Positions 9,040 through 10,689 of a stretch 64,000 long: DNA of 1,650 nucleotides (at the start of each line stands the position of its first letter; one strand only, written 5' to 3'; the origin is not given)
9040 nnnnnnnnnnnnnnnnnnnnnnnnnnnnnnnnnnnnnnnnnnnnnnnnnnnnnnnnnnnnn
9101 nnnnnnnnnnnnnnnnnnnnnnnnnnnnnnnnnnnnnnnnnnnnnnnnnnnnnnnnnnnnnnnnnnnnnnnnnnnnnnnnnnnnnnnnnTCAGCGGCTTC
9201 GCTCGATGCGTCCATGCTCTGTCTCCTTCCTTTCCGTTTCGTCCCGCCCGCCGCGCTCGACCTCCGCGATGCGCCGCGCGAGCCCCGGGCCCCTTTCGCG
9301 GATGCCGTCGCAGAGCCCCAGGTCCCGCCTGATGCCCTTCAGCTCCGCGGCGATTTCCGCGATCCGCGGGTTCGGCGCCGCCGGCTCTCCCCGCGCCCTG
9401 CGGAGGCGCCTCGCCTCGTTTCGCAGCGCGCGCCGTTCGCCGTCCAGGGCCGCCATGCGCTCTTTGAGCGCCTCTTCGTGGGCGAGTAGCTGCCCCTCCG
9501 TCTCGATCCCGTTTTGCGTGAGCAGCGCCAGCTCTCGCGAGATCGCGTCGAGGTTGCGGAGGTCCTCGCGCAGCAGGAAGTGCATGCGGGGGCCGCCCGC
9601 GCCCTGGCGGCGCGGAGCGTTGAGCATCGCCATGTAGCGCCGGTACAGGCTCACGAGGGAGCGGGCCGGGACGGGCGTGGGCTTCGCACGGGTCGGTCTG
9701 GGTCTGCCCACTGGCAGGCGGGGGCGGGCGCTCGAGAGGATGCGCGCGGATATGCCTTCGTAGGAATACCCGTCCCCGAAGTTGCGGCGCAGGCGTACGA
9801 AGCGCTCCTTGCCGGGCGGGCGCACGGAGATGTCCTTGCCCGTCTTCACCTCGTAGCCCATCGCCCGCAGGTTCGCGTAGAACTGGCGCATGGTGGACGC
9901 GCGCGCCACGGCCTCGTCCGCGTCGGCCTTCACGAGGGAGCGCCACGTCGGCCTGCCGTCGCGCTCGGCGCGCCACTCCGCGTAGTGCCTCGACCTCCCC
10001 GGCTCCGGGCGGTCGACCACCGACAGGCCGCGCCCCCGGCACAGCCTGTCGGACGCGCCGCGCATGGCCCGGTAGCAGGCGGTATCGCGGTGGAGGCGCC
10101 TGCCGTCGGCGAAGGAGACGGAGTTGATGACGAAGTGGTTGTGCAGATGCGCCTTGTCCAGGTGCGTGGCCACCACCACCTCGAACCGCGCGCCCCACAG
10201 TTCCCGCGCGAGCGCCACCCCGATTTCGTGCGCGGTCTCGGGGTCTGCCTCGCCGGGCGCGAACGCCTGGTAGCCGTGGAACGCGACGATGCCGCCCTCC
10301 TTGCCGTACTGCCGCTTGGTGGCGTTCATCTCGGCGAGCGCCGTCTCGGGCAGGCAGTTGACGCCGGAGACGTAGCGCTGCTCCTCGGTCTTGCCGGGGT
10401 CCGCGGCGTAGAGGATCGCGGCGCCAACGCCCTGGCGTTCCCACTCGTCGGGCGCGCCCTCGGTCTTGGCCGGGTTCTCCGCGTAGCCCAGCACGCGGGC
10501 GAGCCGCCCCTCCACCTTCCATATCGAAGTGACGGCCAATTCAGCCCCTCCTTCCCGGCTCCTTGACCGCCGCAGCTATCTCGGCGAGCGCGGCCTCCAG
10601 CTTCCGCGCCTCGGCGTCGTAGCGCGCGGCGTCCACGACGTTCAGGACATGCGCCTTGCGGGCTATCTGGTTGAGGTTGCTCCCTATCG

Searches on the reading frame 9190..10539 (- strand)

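Call 62: search_protein_families(library=pfam, proteins=[window:9190-10539:-])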
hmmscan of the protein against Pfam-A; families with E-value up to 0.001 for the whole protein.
window:9190-10539:- (449 aa): 1 family
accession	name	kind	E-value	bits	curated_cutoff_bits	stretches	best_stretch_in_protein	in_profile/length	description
PF03432.20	Relaxase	-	3.9e-37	127.9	24.6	1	44-172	1-132/132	MobA/VirD2-like, nuclease domain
